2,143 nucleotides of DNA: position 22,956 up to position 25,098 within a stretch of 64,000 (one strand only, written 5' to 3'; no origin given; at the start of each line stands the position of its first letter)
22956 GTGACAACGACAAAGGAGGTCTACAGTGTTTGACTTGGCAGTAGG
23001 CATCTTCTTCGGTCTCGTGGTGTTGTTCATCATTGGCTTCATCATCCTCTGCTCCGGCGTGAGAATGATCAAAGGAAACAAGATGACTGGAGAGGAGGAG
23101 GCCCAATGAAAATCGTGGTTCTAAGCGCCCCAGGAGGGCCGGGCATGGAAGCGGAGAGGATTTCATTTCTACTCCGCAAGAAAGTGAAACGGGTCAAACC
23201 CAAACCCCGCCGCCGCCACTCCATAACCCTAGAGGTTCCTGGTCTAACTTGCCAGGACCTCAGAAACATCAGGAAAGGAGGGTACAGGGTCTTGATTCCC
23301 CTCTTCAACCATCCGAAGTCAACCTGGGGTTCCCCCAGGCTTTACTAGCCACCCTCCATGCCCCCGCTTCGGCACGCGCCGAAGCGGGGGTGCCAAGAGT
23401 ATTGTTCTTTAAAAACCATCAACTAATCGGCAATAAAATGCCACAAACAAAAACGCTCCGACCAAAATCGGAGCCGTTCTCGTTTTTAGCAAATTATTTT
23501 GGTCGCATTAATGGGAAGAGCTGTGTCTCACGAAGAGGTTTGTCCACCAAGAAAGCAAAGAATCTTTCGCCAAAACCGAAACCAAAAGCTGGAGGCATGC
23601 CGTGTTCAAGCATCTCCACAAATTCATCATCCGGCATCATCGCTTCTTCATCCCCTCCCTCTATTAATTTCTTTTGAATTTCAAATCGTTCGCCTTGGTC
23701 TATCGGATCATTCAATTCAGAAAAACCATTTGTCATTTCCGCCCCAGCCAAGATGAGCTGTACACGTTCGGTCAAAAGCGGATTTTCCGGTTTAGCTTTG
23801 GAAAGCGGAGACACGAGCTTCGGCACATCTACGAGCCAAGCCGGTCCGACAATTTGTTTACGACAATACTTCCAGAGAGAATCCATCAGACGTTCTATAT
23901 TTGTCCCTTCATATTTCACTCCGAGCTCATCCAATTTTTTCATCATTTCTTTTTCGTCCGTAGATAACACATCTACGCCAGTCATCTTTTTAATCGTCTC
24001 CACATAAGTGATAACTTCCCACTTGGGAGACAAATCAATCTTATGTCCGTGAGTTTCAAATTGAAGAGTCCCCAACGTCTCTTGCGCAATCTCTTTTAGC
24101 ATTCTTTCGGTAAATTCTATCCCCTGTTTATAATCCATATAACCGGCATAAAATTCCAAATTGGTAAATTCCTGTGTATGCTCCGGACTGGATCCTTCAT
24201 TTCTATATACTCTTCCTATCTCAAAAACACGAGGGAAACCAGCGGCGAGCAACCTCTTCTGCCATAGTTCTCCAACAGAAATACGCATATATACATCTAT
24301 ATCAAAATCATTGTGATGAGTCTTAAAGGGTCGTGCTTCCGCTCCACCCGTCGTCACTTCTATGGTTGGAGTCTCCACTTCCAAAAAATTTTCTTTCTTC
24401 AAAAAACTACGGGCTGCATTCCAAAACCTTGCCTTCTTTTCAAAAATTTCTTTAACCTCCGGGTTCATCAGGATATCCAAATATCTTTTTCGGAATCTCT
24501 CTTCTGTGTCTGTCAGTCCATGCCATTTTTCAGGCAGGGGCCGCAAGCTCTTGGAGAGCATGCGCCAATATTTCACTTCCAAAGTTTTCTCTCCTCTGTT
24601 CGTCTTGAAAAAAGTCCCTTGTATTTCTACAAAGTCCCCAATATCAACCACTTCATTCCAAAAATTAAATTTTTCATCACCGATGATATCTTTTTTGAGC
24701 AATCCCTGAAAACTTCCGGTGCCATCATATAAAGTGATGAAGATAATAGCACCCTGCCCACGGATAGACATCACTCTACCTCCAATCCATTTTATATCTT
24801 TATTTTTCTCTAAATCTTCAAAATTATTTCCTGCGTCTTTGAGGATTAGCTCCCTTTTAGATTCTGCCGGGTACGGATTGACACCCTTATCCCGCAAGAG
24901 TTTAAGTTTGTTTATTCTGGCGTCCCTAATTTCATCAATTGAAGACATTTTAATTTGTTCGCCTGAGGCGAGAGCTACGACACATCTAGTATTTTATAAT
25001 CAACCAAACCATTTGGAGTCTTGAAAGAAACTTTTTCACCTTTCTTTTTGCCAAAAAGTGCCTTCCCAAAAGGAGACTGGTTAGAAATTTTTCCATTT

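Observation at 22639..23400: Three-gene GC-rich micro-operon (87-aa protein, 42-aa TM peptide with GTG start, 80-aa basic protein) between mraZ and lysS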

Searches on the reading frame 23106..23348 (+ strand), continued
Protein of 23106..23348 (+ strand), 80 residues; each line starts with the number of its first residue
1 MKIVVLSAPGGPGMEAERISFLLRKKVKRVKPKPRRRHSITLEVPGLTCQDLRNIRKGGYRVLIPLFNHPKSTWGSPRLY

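Call 97: search_protein_families(library=pfam, alignment_id=A10, max_evalue=10)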
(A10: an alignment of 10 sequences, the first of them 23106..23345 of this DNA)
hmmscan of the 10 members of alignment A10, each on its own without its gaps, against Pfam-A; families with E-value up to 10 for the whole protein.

A. member 1, window:23106-23345:+ (80 aa): 0 families

B. families by the number of members that match (of 10 scanned): 1 family
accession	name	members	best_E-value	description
PF23746.1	Gp41_Mu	1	0.22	Tail assembly protein gp41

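Call 102: search_dna_similar(query=window:23106-23345:+, collection=phages, mode=protein, max_evalue=0.1, max_rows=5)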
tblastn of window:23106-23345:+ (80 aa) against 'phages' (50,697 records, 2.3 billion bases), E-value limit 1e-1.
No match.

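Call 103: search_dna_similar(query=window:23106-23345:+, collection=plasmids, mode=protein, max_evalue=0.1, max_rows=5)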
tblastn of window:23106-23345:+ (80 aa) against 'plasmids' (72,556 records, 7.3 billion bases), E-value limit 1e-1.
No match.

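Call 104: find_encoding_contigs(protein=P0014, flank=10000)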
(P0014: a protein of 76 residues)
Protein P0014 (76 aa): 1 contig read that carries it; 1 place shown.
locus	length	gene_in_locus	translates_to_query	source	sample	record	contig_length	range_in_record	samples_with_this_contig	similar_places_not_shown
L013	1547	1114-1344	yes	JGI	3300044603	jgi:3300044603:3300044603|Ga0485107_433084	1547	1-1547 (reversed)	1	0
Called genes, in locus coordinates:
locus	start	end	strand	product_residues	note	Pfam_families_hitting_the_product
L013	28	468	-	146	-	PF02381:MraZ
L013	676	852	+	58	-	-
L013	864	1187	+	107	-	-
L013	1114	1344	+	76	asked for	-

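Call 106: find_encoding_contigs(protein=P0016, flank=10000)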
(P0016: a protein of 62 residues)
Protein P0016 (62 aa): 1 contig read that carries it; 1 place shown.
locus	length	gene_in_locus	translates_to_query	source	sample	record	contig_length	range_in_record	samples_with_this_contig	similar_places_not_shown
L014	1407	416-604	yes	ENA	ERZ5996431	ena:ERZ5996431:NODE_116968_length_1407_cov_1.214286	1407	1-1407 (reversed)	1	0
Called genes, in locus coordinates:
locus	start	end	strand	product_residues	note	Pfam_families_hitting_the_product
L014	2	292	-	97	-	?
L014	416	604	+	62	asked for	-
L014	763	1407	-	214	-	?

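Call 122: find_encoding_contigs(protein=P0005, flank=5000)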
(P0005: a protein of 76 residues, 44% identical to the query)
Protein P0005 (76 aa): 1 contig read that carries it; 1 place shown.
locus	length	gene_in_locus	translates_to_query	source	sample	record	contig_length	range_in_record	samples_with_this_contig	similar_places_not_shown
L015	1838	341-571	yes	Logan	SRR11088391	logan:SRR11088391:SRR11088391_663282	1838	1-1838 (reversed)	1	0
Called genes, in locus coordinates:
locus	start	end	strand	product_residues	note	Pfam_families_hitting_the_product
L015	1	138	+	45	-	?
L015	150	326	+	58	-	-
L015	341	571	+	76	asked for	-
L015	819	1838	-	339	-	?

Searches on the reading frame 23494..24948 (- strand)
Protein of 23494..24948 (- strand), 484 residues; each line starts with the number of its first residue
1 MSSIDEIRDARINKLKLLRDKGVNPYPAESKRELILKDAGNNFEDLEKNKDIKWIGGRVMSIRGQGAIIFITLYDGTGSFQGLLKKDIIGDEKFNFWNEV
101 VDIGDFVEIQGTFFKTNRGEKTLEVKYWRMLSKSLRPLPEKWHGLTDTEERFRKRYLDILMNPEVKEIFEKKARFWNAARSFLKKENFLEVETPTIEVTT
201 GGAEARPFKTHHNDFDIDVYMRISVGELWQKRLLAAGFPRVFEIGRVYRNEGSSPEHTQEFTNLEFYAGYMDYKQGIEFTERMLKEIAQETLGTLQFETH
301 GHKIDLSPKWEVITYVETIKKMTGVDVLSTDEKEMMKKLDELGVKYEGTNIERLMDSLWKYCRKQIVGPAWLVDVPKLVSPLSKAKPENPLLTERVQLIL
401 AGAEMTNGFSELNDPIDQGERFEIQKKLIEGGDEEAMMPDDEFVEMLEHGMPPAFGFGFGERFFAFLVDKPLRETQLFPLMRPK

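Call 57: find_encoding_contigs(protein=window:23494-24948:-, flank=3000, max_places=4)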
Protein window:23494-24948:- (484 aa): no gene with exactly this product is on record in the collection.
